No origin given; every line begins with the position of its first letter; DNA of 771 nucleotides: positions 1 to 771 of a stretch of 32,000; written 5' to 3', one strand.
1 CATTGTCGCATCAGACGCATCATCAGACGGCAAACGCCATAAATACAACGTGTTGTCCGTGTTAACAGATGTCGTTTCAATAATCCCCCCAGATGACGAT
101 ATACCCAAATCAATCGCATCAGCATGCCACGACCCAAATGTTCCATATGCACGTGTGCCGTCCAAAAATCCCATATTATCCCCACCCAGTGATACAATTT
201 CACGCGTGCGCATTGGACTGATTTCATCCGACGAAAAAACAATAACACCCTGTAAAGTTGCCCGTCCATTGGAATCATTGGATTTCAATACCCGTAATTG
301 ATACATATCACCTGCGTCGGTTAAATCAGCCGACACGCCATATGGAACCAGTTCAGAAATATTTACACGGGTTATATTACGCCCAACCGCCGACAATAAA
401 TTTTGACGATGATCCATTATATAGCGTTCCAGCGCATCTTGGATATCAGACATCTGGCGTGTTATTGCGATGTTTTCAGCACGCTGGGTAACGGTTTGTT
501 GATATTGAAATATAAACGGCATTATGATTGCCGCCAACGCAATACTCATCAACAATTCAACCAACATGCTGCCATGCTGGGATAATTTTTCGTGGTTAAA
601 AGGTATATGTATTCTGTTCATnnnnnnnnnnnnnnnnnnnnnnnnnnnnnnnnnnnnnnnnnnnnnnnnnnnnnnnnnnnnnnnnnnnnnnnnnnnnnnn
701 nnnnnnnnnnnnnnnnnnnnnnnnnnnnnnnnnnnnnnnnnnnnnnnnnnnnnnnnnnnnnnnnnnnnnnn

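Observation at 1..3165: Three tandem, translationally coupled giant pilin-like paralogues: a possible hard-wired PilV-type adhesin repertoire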

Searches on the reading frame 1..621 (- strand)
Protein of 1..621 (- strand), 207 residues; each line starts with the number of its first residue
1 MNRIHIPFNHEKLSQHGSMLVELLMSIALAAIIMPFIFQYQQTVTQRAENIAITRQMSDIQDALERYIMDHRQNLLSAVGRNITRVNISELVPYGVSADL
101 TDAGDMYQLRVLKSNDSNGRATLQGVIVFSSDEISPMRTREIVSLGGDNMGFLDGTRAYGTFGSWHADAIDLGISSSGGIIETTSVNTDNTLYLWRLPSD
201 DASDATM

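Call 6: search_protein_families(library=pfam, proteins=[window:1-621:-], max_evalue=1)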
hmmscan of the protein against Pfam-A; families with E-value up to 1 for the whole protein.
window:1-621:- (207 aa): 1 family
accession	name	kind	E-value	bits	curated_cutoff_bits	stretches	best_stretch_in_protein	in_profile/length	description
PF06952.16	PsiA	-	0.0096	15.6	25.3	1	13-112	87-179/237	PsiA protein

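Call 7: search_protein_families(library=ncbifam, proteins=[window:1-621:-], max_evalue=1)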
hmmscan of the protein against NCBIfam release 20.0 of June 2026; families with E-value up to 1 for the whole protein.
window:1-621:- (207 aa): 3 families
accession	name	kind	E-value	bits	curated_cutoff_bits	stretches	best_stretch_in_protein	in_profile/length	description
TIGR02472.1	sucr_P_syn_N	equivalog_domain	0.016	14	576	1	46-103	221-279/439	sucrose-phosphate synthase, putative, glycosyltransferase domain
NF037980.1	T2SS_GspK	equivalog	0.049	13.2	130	1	15-117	1-111/307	type II secretion system minor pseudopilin GspK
NF041013.1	T4P_ComGE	equivalog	0.094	12.8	49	1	16-70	4-59/83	competence type IV pilus minor pilin ComGE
